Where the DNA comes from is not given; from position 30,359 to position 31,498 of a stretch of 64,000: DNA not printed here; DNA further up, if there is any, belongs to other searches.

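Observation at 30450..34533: Lower-GC ~3.7 kb insertion between lptF and pepA: two SAM methyltransferases, two secreted proteins and a lipoprotein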

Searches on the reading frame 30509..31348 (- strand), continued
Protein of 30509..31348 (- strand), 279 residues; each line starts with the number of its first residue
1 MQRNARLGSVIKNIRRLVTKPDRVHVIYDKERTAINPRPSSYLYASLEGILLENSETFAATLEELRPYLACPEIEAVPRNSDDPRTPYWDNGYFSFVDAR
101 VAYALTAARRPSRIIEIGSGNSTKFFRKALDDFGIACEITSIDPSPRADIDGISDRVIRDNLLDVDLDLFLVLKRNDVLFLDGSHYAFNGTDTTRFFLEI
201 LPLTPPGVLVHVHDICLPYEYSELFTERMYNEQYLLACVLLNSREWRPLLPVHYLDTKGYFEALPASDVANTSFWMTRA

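Call 24: find_encoding_contigs(protein=P0017, flank=10000, max_places=2)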
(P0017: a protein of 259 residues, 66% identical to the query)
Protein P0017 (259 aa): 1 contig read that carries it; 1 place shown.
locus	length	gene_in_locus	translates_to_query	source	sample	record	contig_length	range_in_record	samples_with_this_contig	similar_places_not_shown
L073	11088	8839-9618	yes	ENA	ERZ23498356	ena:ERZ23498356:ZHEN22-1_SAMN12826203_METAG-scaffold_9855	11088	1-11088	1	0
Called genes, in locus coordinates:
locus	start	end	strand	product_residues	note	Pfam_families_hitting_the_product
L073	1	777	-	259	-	?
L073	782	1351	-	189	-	-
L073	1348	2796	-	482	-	PF00171:Aldedh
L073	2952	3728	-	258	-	PF00106:adh_short, PF08659:KR, PF13561:adh_short_C2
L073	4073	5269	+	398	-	PF13433:Peripla_BP_5, PF13458:Peripla_BP_6, PF01094:ANF_receptor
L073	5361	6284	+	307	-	PF02653:BPD_transp_2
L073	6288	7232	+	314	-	PF02653:BPD_transp_2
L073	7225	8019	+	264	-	PF00005:ABC_tran, PF13304:AAA_21 (faint), PF12399:BCA_ABC_TP_C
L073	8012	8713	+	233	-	PF00005:ABC_tran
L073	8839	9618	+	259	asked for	PF13578:Methyltransf_24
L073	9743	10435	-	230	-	PF13489:Methyltransf_23 (weak)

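Call 25: find_encoding_contigs(protein=P0003, flank=10000, max_places=4)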
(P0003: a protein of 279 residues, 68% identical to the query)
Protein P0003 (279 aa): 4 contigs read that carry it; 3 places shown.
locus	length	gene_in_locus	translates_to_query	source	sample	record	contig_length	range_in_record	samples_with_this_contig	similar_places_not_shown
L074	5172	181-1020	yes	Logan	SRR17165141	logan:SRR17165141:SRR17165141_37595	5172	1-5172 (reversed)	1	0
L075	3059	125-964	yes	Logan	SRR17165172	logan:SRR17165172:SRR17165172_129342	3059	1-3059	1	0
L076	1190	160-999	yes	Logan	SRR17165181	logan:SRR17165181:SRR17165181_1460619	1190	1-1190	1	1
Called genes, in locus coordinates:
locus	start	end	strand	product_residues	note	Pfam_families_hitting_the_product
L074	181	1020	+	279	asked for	PF13578:Methyltransf_24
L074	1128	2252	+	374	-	PF03739:LptF_LptG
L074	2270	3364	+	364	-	PF03739:LptF_LptG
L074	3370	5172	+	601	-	?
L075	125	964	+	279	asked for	PF13578:Methyltransf_24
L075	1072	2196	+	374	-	PF03739:LptF_LptG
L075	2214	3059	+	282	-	?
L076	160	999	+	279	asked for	PF13578:Methyltransf_24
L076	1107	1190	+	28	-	?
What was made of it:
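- L074 (LptF 71%) has MT1 directly upstream of lptF (call 25).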

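Call 37: search_solved_structures(query=A2, max_evalue=1, show_alignments=2)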
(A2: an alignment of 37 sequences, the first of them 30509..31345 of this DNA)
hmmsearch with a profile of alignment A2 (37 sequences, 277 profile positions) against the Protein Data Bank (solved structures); distinct sequences matched with E-value up to 1: 10.
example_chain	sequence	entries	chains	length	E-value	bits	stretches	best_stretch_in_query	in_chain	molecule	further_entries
2bm8_A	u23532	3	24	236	0.00094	21.7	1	99-190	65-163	CEPHALOSPORIN HYDROXYLASE CMCI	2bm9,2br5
2br3_A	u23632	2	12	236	0.001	21.6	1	99-190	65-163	CEPHALOSPORIN HYDROXYLASE CMCI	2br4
8e1a_A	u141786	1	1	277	0.065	15.7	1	187-231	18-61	Androgen receptor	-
1i38_A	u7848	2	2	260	0.1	15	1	187-231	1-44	ANDROGEN RECEPTOR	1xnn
1i37_A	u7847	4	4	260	0.11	15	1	187-231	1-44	ANDROGEN RECEPTOR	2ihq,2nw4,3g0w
1t73_A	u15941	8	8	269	0.34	13.4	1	187-231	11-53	Androgen receptor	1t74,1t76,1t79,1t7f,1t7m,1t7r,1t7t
4ql8_A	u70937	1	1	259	0.47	12.9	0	187-231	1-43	Androgen receptor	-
3ax6_A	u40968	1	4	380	0.53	12.7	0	121-170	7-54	Phosphoribosylaminoimidazole carboxylase, ATPase subunit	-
3adl_A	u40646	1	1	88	0.86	12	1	110-144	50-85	RISC-loading complex subunit TARBP2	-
6dkm_A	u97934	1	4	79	0.99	11.8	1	10-75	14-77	DHD131_A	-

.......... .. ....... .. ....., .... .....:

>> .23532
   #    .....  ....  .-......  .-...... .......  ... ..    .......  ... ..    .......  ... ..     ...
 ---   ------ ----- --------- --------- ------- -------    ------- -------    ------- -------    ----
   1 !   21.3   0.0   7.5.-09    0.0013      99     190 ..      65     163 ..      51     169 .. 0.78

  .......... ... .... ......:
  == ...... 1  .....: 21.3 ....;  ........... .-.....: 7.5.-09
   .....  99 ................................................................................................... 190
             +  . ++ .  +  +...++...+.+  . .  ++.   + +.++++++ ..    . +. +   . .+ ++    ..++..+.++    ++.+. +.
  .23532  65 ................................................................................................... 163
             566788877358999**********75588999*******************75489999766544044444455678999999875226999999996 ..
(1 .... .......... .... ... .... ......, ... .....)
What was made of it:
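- On CmcI / rhamnosyl O-methyltransferase family (PF04989), tested for MT1: The only link is a family-profile match to CmcI over the core, E 9e-4 and 21.7 bits (call 37).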

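Call 46: predict_structure(alignment_id=A2)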
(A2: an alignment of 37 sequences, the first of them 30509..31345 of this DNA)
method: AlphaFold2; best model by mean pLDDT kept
length: 278 residues; sequences in the alignment: 37
mean_pLDDT: 92.1   pTM: 0.89
mean pLDDT of the five models: 92.1, 92.0, 91.9, 91.8, 91.5
residues with pLDDT >= 90: 209; 70-90: 54; 50-70: 13; < 50: 2
segments of 3 or more residues with pLDDT < 50: none
pLDDT, mean of each block of 10 residues (from residue 1): 68 80 69 84 98 97 98 96 92 93 99 96 97 98 81 94 97 98 86 96 98 97 90 97 96 97 89 97
secondary structure, 60 per line:
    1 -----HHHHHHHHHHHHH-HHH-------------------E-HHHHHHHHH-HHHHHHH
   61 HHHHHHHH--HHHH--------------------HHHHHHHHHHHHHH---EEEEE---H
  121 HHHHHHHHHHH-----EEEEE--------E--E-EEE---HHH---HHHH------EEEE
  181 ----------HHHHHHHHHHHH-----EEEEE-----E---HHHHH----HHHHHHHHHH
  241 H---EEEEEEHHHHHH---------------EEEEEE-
elements in order: H6-18 H44-52 H54-68 H71-74 H95-108 E112-116 H120-131 E137-141 E155-157 H167-170 E177-180 H191-202 E208-212 H222-226 H231-241 E245-250 H251-256 E272-277
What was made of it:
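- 30509..31348 (-): MT1: a 279-aa cytoplasmic class I SAM-dependent methyltransferase (Methyltransf_24). It lies 59 bp upstream of lptF on the same strand. The AF2 model has pLDDT 92 (call 46).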

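Call 49: fold_search(model_id=the predicted structure, library=pdb)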
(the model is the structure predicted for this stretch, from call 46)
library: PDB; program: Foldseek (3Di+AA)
matches with E <= 10: 1508; with E <= 0.001: 129
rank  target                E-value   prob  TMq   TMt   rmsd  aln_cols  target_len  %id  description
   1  5zw3_A                3.6e-07  1.00  0.43  0.55  14.4       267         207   14  Crystal Structure of TrmR from B. subtilis (released 2018-07-11)
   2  5zw3_B                2.8e-06  1.00  0.41  0.56  14.4       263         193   13  Crystal Structure of TrmR from B. subtilis (released 2018-07-11)
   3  8c9t_B                4.3e-06  1.00  0.45  0.54   5.9       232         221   18  Catechol O-methyltransferase from Streptomyces avermitilis (released 2023-04-05)
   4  6g80_A                4.6e-06  1.00  0.42  0.53   4.9       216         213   12  Structure of Mycobacterium hassiacum MeT1 from orthorhombic crystals. (released 2019-01-16)
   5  8c9v                  7.9e-06  1.00  0.38  0.54   5.3       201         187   15  O-methyltransferase from Desulfuromonas acetoxidans (released 2023-04-05)
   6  3r3h_A                1.2e-05  1.00  0.39  0.48  16.4       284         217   14  Crystal structure of O-methyltransferase from Legionella pneumophila (released 2011-04-06)
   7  2bm9_B                1.5e-05  1.00  0.40  0.47   8.4       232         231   17  cmcI-N160 in complex with SAM (released 2006-03-09)
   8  4pin_B                1.5e-05  1.00  0.33  0.29  14.6       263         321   14  Ergothioneine-biosynthetic methyltransferase EgtD in complex with N,N-dimethylhistidine (released 2014-12-03)
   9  6jcl_B                1.7e-05  1.00  0.41  0.50  11.7       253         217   15  Crystal structure of cofactor-bound Rv0187 from MTB (released 2019-12-11)
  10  6jcl_H                1.7e-05  1.00  0.41  0.50  11.5       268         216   14  Crystal structure of cofactor-bound Rv0187 from MTB (released 2019-12-11)
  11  5x7f                  1.8e-05  1.00  0.42  0.56   5.1       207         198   14  Structure of a O-methyltransferase from Mycobacterium tuberculosis at 2.0 resolution (released 2017-03-29)
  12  6g80_C                1.8e-05  1.00  0.39  0.49   5.5       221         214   12  Structure of Mycobacterium hassiacum MeT1 from orthorhombic crystals. (released 2019-01-16)
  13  6g80_M                2.0e-05  1.00  0.42  0.52   6.3       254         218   12  Structure of Mycobacterium hassiacum MeT1 from orthorhombic crystals. (released 2019-01-16)
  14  6jcl_D                2.0e-05  1.00  0.44  0.55  11.1       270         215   13  Crystal structure of cofactor-bound Rv0187 from MTB (released 2019-12-11)
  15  6g7d                  2.3e-05  1.00  0.42  0.51   6.7       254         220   12  Structure of MeT1 from Mycobacterium hassiacum in complex with SAM and glycerol. (released 2019-01-16)
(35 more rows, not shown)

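Call 65: search_protein_families(library=pfam, proteins=[P0047], max_evalue=0.05)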
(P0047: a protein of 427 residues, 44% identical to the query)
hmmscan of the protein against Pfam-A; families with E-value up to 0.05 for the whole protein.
P0047 (427 aa): 1 family
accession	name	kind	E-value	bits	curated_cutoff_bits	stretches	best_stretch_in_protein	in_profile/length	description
PF13578.12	Methyltransf_24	-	3.3e-13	50.9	26.3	1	269-369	1-105/105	Methyltransferase domain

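Call 70: search_dna_similar(query=window:30509-31348:-, collection=plasmids, mode=protein, max_rows=15)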
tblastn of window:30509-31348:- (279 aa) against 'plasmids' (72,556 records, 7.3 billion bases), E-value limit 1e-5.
Records with a match: 9; places in all: 10; records where one place covers at least 80% of the query: 1.
Best place of each record, by identity: <60% 9.
By first word of the organism name: Bacillus 2; Hyphomicrobiales 1; Deltaproteobacteria 1; Phyllobacterium 1; Bernardetia 1; Sinorhizobium 1; Gloeothece 1; Ensifer 1.
By predicted mobility (MOB-suite, as given by PLSDB): non-mobilizable 6; mobilizable 3.
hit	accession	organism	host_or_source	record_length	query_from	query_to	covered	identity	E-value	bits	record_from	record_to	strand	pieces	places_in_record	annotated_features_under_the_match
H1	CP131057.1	Hyphomicrobiales bacterium UR115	tomato,bacteria,rhizosphere soil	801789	40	279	86%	37.9%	2e-34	139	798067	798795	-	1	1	none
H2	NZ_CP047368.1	Bacillus nitratireducens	Solanum lycopersicum L.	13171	73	258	67%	45.5%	2e-35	141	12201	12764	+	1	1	class I SAM-dependent methyltransferase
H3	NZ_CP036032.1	Bacillus mycoides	cell culture,soil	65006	73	258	67%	45.5%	4e-35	140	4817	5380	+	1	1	class I SAM-dependent methyltransferase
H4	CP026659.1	Deltaproteobacteria bacterium Smac51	cockroach,pure culture,hindgut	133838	64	279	77%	38.5%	9e-31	128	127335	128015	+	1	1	hypothetical protein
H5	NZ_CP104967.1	Phyllobacterium sp. A18/5-2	Vicia costata,cell culture,root nodule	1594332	83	279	71%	37.5%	2e-29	124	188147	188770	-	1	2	none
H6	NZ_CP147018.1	Bernardetia sp. Wsw4-3y2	Red alga,Red algae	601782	72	279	75%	28.3%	4e-15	82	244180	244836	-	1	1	class I SAM-dependent methyltransferase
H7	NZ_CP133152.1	Sinorhizobium chiapasense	Acaciella angustissima,cell culture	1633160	91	250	57%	33.7%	8e-16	84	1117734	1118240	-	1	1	none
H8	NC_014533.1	Gloeothece verrucosa PCC 7822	fresh water in rice field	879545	88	240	55%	32.3%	9e-11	69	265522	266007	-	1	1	class I SAM-dependent methyltransferase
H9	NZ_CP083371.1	Ensifer canadensis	Melilotus albus,Cell Culture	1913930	88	240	55%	28.4%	3e-9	65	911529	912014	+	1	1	none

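Call 72: get_annotated_region(hit=H5, flank=6000)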
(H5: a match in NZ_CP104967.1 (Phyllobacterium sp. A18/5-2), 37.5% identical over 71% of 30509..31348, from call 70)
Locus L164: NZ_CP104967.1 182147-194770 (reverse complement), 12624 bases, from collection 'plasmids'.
description: Phyllobacterium sp. A18/5-2 plasmid p_unnamed1, complete sequence
organism: Phyllobacterium sp. A18/5-2 (NCBI taxid 2978392)
taxonomy: Bacteria; Pseudomonadota; Alphaproteobacteria; Hyphomicrobiales; Phyllobacteriaceae; Phyllobacterium; Phyllobacterium sp. A18/5-2
host: -; source: Vicia costata,cell culture,root nodule; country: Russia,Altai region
typing (MOB-suite, as given by PLSDB): mobilizable; relaxase MOBP
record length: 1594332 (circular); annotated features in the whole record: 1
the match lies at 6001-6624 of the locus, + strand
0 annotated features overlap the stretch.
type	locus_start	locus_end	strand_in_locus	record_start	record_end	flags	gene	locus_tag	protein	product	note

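Call 73: get_annotated_region(hit=H3, flank=5000)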
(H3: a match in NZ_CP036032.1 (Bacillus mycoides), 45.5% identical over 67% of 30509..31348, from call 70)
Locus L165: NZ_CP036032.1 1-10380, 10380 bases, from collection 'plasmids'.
description: Bacillus mycoides strain BPN54/2 plasmid p65
organism: Bacillus mycoides (NCBI taxid 1405)
taxonomy: Bacteria; Bacillota; Bacilli; Bacillales; Bacillaceae; Bacillus; Bacillus mycoides
host: -; source: cell culture,soil; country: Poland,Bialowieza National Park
typing (MOB-suite, as given by PLSDB): mobilizable; replicon rep_cluster_163,rep_cluster_459; relaxase MOBP
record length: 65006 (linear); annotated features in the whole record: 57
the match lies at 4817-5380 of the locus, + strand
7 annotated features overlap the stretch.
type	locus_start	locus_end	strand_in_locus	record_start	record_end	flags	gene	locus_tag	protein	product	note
CDS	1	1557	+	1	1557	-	-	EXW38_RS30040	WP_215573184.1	primase C-terminal domain-containing protein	-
CDS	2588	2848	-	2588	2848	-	-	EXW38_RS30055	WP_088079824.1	hypothetical protein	-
CDS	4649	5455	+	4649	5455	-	-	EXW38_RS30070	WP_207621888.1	class I SAM-dependent methyltransferase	-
CDS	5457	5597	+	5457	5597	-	-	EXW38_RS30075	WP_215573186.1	hypothetical protein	-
CDS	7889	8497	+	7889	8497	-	-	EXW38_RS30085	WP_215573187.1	DUF3967 domain-containing protein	-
CDS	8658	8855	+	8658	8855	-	-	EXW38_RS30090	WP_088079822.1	hypothetical protein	-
CDS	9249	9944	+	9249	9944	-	-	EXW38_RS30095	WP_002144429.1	CsxC family protein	-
